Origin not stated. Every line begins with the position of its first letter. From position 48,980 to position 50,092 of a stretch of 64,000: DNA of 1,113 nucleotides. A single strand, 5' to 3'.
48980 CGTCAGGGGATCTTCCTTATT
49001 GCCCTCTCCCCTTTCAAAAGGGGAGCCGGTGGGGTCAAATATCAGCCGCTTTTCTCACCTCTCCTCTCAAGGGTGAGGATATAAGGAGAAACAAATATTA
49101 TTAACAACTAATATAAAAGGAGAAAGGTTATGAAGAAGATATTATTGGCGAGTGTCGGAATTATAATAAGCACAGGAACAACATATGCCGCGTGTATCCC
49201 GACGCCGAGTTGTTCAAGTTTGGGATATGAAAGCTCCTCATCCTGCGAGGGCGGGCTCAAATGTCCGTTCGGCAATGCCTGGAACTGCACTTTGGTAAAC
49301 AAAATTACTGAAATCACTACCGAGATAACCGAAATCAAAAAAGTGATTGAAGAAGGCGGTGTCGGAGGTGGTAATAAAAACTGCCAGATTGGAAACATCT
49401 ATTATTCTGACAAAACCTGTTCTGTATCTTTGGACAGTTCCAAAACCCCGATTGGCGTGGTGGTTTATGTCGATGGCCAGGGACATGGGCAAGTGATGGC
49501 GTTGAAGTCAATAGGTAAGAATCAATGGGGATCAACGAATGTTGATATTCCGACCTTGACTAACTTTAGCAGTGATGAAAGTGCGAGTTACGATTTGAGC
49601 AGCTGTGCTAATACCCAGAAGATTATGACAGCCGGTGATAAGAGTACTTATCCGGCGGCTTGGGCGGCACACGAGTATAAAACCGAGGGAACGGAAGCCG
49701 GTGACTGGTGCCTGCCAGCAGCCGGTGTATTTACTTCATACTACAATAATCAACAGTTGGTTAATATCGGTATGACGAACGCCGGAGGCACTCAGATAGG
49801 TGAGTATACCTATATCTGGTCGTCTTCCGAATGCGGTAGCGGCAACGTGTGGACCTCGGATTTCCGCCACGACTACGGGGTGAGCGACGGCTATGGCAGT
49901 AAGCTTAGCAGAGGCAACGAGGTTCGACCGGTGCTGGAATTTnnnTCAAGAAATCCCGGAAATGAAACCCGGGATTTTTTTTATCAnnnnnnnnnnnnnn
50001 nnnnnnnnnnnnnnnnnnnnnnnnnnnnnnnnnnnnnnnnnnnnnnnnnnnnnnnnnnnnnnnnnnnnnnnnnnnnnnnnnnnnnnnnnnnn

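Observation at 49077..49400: Recent duplication with divergence after ~80 codons between family copies B (49130) and C (63449)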

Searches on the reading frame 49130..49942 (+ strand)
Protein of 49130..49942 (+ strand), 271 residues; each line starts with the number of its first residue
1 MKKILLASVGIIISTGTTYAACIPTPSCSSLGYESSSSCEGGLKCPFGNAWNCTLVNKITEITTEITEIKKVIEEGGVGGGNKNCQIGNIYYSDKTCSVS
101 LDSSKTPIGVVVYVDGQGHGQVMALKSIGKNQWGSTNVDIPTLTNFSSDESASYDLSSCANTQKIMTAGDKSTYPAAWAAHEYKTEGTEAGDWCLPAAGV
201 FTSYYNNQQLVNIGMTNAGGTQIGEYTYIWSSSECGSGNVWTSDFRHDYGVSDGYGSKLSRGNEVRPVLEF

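Call 7: search_protein_families(library=pfam, proteins=[window:49130-49942:+], max_evalue=1)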
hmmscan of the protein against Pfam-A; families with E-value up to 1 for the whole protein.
window:49130-49942:+ (271 aa): 0 families

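Call 8: find_homologous_proteins(query=window:49130-49942:+, max_evalue=0.001)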
Query window:49130-49942:+ (271 aa): 890 proteins with E <= 0.001 among 1724 candidates; the best 120 are listed.
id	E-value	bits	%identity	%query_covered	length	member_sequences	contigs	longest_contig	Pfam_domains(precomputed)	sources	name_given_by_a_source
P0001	7.9e-173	591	96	100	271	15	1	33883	-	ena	-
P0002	1.6e-143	495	84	100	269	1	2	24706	-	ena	-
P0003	9.2e-139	480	79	100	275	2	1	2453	-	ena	-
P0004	1.1e-138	479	80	100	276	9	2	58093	-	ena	-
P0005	8.1e-138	477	88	89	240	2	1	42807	-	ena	-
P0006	9.7e-138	476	81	100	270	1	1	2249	-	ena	-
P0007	1.7e-136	472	79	100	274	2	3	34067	-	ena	-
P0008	2.2e-136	472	81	100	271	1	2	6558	-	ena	-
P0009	3.7e-136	471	81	100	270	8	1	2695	-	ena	-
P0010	1.8e-135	469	79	100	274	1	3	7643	-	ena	-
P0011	2.4e-135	468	79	100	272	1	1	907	-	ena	-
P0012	2.4e-134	465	79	100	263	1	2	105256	-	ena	-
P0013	2.9e-134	465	78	100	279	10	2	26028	-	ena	-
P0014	1.1e-133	463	76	100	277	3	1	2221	-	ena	-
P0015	2.6e-133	462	79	100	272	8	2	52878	-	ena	-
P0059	2.8e-121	422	50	100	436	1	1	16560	-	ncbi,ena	-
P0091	2.5e-110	386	56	69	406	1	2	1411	PF07603.18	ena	-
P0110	1.3e-108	381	68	100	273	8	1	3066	-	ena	-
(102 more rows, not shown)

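Call 12: find_related_loci(query=window:49130-49942:+, collection=genome_contigs, flank=10000)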
Query window:49130-49942:+ (271 aa) in genome_contigs; peptide patterns used: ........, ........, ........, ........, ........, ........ (x = any residue, [..] = any of these).
94 stretches matched a pattern; 45 encode a relative of the query (tblastn E <= 1e-3); 44 distinct loci.
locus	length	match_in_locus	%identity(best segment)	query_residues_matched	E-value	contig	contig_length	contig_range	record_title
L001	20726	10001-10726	64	20-271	7e-103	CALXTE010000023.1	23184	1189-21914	MAG: uncultured Alphaproteobacteria bacterium isolate BRZ_SN__bin90 genome assembly, contig: BRZ_SN__NODE_2792_length_23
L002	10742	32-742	64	20-271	2e-101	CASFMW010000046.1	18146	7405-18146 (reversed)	uncultured proteobacterium isolate O25_L1_391391_idba_bin.172 genome assembly, contig: O25_L1_391391_idba_bin.172.fa_sca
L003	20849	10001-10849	59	1-271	9e-100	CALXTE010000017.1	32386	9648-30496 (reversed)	MAG: uncultured Alphaproteobacteria bacterium isolate BRZ_SN__bin90 genome assembly, contig: BRZ_SN__NODE_1721_length_32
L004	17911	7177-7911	60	20-271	7e-92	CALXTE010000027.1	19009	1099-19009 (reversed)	MAG: uncultured Alphaproteobacteria bacterium isolate BRZ_SN__bin90 genome assembly, contig: BRZ_SN__NODE_3659_length_19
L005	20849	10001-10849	55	1-271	1e-91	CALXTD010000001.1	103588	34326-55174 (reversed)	MAG: uncultured Alphaproteobacteria bacterium isolate BRZ_RF__bin97 genome assembly, contig: BRZ_RF__NODE_149_length_103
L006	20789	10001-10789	55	4-271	8e-90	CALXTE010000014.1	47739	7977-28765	MAG: uncultured Alphaproteobacteria bacterium isolate BRZ_SN__bin90 genome assembly, contig: BRZ_SN__NODE_924_length_477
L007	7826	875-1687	55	4-271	8e-89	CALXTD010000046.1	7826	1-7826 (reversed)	MAG: uncultured Alphaproteobacteria bacterium isolate BRZ_RF__bin97 genome assembly, contig: BRZ_RF__NODE_15735_length_7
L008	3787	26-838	54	1-271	3e-88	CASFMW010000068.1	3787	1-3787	uncultured proteobacterium isolate O25_L1_391391_idba_bin.172 genome assembly, contig: O25_L1_391391_idba_bin.172.fa_sca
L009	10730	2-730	59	23-271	4e-81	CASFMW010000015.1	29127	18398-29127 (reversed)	uncultured proteobacterium isolate O25_L1_391391_idba_bin.172 genome assembly, contig: O25_L1_391391_idba_bin.172.fa_sca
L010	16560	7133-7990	50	1-271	2e-78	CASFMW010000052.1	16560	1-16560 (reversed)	uncultured proteobacterium isolate O25_L1_391391_idba_bin.172 genome assembly, contig: O25_L1_391391_idba_bin.172.fa_sca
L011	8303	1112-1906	52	1-271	5e-78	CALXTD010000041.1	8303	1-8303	MAG: uncultured Alphaproteobacteria bacterium isolate BRZ_RF__bin97 genome assembly, contig: BRZ_RF__NODE_14375_length_8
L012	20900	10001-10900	49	1-271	7e-75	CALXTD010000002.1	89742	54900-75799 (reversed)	MAG: uncultured Alphaproteobacteria bacterium isolate BRZ_RF__bin97 genome assembly, contig: BRZ_RF__NODE_209_length_897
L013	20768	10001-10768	50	20-271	6e-73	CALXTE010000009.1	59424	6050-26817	MAG: uncultured Alphaproteobacteria bacterium isolate BRZ_SN__bin90 genome assembly, contig: BRZ_SN__NODE_644_length_594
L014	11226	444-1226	51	1-271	7e-73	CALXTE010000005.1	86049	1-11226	MAG: uncultured Alphaproteobacteria bacterium isolate BRZ_SN__bin90 genome assembly, contig: BRZ_SN__NODE_307_length_860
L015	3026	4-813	50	35-271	4e-71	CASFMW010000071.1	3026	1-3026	uncultured proteobacterium isolate O25_L1_391391_idba_bin.172 genome assembly, contig: O25_L1_391391_idba_bin.172.fa_sca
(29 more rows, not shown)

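Call 17: find_encoding_contigs(protein=P0001, flank=10000, max_places=6)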
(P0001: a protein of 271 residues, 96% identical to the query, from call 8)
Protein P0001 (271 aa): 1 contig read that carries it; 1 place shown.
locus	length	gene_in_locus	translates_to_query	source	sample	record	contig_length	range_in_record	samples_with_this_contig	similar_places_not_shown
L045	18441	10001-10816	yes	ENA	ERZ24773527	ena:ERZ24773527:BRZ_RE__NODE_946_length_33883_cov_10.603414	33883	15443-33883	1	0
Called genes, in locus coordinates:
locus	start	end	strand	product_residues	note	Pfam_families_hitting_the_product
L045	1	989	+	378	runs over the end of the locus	PF03033:Glyco_transf_28, PF04101:Glyco_tran_28_C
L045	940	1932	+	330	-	PF01565:FAD_binding_4, PF02873:MurB_C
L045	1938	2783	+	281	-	PF08478:POTRA_1, PF03799:FtsQ_DivIB_C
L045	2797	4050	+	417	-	PF11104:PilM_2 (faint), PF14450:FtsA (weak), PF02491:SHS2_FTSA, PF06723:MreB_Mbl, PF14450:FtsA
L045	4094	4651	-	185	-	-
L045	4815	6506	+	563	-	PF00091:Tubulin, PF12327:FtsZ_C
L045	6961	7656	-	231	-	-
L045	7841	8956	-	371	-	PF01546:Peptidase_M20, PF07687:M20_dimer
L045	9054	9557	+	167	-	PF06347:SH3_4, PF08239:SH3_3 (faint)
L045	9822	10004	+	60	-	-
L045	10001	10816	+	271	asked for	-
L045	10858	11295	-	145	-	PF00583:Acetyltransf_1, PF13673:Acetyltransf_10, PF13508:Acetyltransf_7, PF13527:Acetyltransf_9 (weak)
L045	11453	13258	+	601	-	PF00009:GTP_EFTU, PF03144:GTP_EFTU_D2, PF00679:EFG_C, PF06421:LepA_C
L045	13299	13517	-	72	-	PF00313:CSD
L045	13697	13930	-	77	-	PF06620:DUF1150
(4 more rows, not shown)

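Call 18: find_encoding_contigs(protein=P0110, flank=10000, max_places=6)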
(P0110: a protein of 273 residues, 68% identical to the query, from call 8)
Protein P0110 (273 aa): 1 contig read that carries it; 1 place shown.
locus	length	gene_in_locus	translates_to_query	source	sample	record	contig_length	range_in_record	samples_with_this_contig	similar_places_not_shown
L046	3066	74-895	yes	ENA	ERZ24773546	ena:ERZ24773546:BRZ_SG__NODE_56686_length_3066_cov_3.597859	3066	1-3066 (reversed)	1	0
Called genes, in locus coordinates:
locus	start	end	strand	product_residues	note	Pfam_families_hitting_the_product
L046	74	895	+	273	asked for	-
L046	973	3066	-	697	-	?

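Call 21: find_encoding_contigs(protein=P0005, flank=10000, max_places=4)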
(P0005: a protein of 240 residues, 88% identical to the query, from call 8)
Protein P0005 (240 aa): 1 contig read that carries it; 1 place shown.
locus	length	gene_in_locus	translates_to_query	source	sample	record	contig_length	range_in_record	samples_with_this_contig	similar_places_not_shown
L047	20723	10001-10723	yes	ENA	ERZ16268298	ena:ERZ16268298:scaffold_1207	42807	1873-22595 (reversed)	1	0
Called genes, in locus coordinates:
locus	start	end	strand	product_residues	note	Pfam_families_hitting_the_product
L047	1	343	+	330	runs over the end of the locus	PF01565:FAD_binding_4, PF02873:MurB_C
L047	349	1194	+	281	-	PF08478:POTRA_1, PF03799:FtsQ_DivIB_C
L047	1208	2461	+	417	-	PF11104:PilM_2 (faint), PF14450:FtsA (weak), PF02491:SHS2_FTSA, PF06723:MreB_Mbl, PF14450:FtsA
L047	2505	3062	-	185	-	-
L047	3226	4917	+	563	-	PF00091:Tubulin, PF12327:FtsZ_C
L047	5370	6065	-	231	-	-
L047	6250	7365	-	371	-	PF01546:Peptidase_M20, PF07687:M20_dimer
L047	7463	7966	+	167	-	PF06347:SH3_4, PF08239:SH3_3 (faint)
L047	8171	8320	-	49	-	-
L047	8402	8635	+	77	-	-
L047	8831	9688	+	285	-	-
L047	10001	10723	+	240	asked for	-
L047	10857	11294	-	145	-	PF00583:Acetyltransf_1, PF13673:Acetyltransf_10, PF13508:Acetyltransf_7, PF13527:Acetyltransf_9 (weak)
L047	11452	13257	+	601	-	PF00009:GTP_EFTU, PF03144:GTP_EFTU_D2, PF00679:EFG_C, PF06421:LepA_C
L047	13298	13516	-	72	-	PF00313:CSD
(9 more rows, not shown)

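Call 22: find_encoding_contigs(protein=P0012, flank=10000, max_places=4)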
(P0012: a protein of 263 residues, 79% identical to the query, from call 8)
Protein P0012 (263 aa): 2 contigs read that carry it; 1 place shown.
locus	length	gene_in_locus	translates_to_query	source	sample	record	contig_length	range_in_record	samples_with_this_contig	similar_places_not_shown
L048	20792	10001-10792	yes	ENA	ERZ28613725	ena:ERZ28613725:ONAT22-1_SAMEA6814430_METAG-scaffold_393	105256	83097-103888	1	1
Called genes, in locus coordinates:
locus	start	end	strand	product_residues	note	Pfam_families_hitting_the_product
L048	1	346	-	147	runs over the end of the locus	-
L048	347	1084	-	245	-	PF00483:NTP_transferase, PF01128:IspD, PF12804:NTP_transf_3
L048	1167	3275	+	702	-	PF09972:DUF2207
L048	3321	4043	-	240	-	-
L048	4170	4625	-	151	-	PF01196:Ribosomal_L17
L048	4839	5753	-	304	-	PF02899:Phage_int_SAM_1, PF13495:Phage_int_SAM_4 (weak), PF00589:Phage_integrase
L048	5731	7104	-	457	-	PF02878:PGM_PMM_I, PF02879:PGM_PMM_II, PF02880:PGM_PMM_III, PF00408:PGM_PMM_IV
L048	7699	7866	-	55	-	PF00471:Ribosomal_L33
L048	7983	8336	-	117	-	PF12844:HTH_19, PF13560:HTH_31, PF01381:HTH_3, PF13443:HTH_26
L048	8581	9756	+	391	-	-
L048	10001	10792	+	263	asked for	-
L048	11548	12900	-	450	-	PF13173:AAA_14, PF13635:DUF4143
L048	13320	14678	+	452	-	PF13589:HATPase_c_3 (faint), PF00512:HisKA, PF02518:HATPase_c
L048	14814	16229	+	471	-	-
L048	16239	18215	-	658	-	-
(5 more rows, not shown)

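Call 35: search_protein_families(library=pfam, alignment_id=A2, max_evalue=10)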
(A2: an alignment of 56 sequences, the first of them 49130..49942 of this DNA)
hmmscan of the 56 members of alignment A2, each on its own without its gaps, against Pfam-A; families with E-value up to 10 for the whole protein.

A. member 1, window:49130-49942:+ (271 aa): 0 families

B. families by the number of members that match (of 56 scanned): 12 families
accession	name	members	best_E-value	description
PF07603.17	Lcl_C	24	3.7e-05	Lcl C-terminal domain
PF00814.31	TsaD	3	0.026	tRNA N6-adenosine threonylcarbamoyltransferase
PF20546.3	DUF6760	2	0.0035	Family of unknown function (DUF6760)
PF08503.15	DapH_N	2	0.042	Tetrahydrodipicolinate succinyltransferase N-terminal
PF01166.23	TSC22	2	0.12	TSC-22/dip/bun family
PF23626.1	CCD_aECM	1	0.096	aECM cysteine-cradle domain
PF22967.3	Ig_NUP210_1st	1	0.1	NUP210 Ig-like domain 1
PF20651.3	EXOC6_Sec15_N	1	0.12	Exocyst complex component EXOC6/Sec15, N-terminal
PF12240.13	Angiomotin_C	1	0.13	Angiomotin C terminal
PF14918.11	MTBP_N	1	0.14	MDM2-binding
PF15474.11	MU117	1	0.16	Meiotically up-regulated gene family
PF00734.23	CBM_1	1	2.6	Fungal cellulose binding domain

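Call 38: search_protein_families(library=ncbifam, proteins=[window:49130-49942:+, P0091, P0059], max_evalue=1)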
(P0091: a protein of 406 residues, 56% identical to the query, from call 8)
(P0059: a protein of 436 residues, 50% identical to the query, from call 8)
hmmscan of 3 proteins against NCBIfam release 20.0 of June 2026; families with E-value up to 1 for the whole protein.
window:49130-49942:+ (271 aa): 0 families

P0091 (406 aa): 1 family
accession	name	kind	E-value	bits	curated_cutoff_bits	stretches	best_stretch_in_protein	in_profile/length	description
TIGR02145.1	Fib_succ_major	domain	0.081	13.6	41.65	0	343-393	116-161/176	FISUMP domain-containing protein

P0059 (436 aa): 0 families

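Call 39: predict_structure(alignment_id=A2)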
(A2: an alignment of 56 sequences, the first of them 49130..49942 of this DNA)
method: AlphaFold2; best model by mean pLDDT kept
length: 271 residues; sequences in the alignment: 56
mean_pLDDT: 76.1   pTM: 0.68
mean pLDDT of the five models: 76.1, 75.2, 74.9, 74.5, 62.1
residues with pLDDT >= 90: 152; 70-90: 27; 50-70: 26; < 50: 66
segments of 3 or more residues with pLDDT < 50: 1-54, 70-80
pLDDT, mean of each block of 10 residues (from residue 1): 29 29 32 34 33 49 59 40 84 94 97 91 97 86 93 97 97 96 97 98 97 97 91 86 92 67 92 92
secondary structure, 60 per line:
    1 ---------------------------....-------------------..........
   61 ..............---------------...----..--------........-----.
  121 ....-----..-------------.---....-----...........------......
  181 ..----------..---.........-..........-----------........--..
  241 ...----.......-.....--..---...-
elements in order: H28-31 H51-74 E90-92 E107-114 E120-124 H149-152 H158-168 H175-182 H198-206 H208-217 E229-236 E239-243 E251-254 H256-260 E268-270

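Call 42: fold_search(model_id=the predicted structure, library=pdb)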
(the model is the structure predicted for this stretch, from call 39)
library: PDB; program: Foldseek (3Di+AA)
matches with E <= 10: 30; with E <= 0.001: 1
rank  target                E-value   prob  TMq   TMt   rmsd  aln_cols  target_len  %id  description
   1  4eps                  4.8e-06  1.00  0.53  0.30   5.3       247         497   14  Crystal structure of a fimbrial protein (BACOVA_04982) from Bacteroides ovatus ATCC 8483 at 1.85 A resolution (released 2012-06-13)
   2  9qa6                  3.3e-01  0.20  0.30  0.11  12.1       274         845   10  Cryo-EM structure of Thomasclavelia ramosa IgA peptidase (IgAse) active site mutant (S32-N876) (released 2025-06-25)
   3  5n40                  8.3e-01  0.35  0.21  0.17   3.4        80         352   12  Structure of Yersinia pseudotuberculosis adhesin InvE (released 2017-04-12)
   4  6mpz_A                4.3e+00  0.01  0.13  0.19  13.9       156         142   10  Crystal structure of a double glycine motif protease from AMS/PCAT transporter in complex with the leader peptide (released 2019-02-06)
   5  6c0p_B                4.3e+00  0.01  0.08  0.06  16.9       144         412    7  Crystal structure of HIV-1 E138K mutant reverse transcriptase in complex with non-nucleoside inhibitor 25a (released 2018-08-01)
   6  5v8i_1T               5.1e+00  0.02  0.09  0.16   9.6        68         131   15  Thermus thermophilus 70S ribosome lacking ribosomal protein uS17 (released 2018-03-28)
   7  6ta5_E                5.1e+00  0.00  0.09  0.08  34.7       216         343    8  OprM-MexA complex from the MexAB-OprM Pseudomonas aeruginosa whole assembly reconstituted in nanodiscs (released 2020-09-16)
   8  6gsj_75               5.4e+00  0.03  0.09  0.17   9.0        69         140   12  Structure of T. thermophilus 70S ribosome complex with mRNA, tRNAfMet and cognate tRNAThr in the A-site (released 2018-07-04)
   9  6z1p_At               5.8e+00  0.04  0.10  0.14   9.6        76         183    6  Structure of the mitochondrial ribosome from Tetrahymena thermophila (released 2020-06-24)
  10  7svw_B                5.8e+00  0.02  0.09  0.06  13.9        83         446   11  Strand-transfer complex of TnsB from ShCAST (released 2022-08-10)
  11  6zw9_A                5.8e+00  0.01  0.09  0.12  13.4       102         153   16  [4Fe-4S]-dependent thiouracil desulfidase TudS (DUF523Vcz) soaked with 4-thiouracil (S-SAD data) (released 2020-09-30)
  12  3b79                  6.5e+00  0.03  0.10  0.20   3.0        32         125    9  Crystal structure of the N-terminal peptidase C39 like domain of the toxin secretion ATP-binding protein from Vibrio par (released 2007-11-13)
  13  4v7w_BT               6.5e+00  0.02  0.08  0.14   9.5        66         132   14  Structure of the Thermus thermophilus ribosome complexed with chloramphenicol. (released 2014-07-09)
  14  8af3                  6.5e+00  0.01  0.07  0.13   6.1        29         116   24  Sterol carrier protein Artifical metalloenzyme incorporating Q111C mutation coupled to 2,2'-bipyridine (released 2023-08-16)
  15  7n87_MODEL_1_A        6.5e+00  0.01  0.11  0.16  14.2       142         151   13  Solution NMR structure of peptidase domain from Clostridium thermocellum PCAT1 (released 2021-12-29)
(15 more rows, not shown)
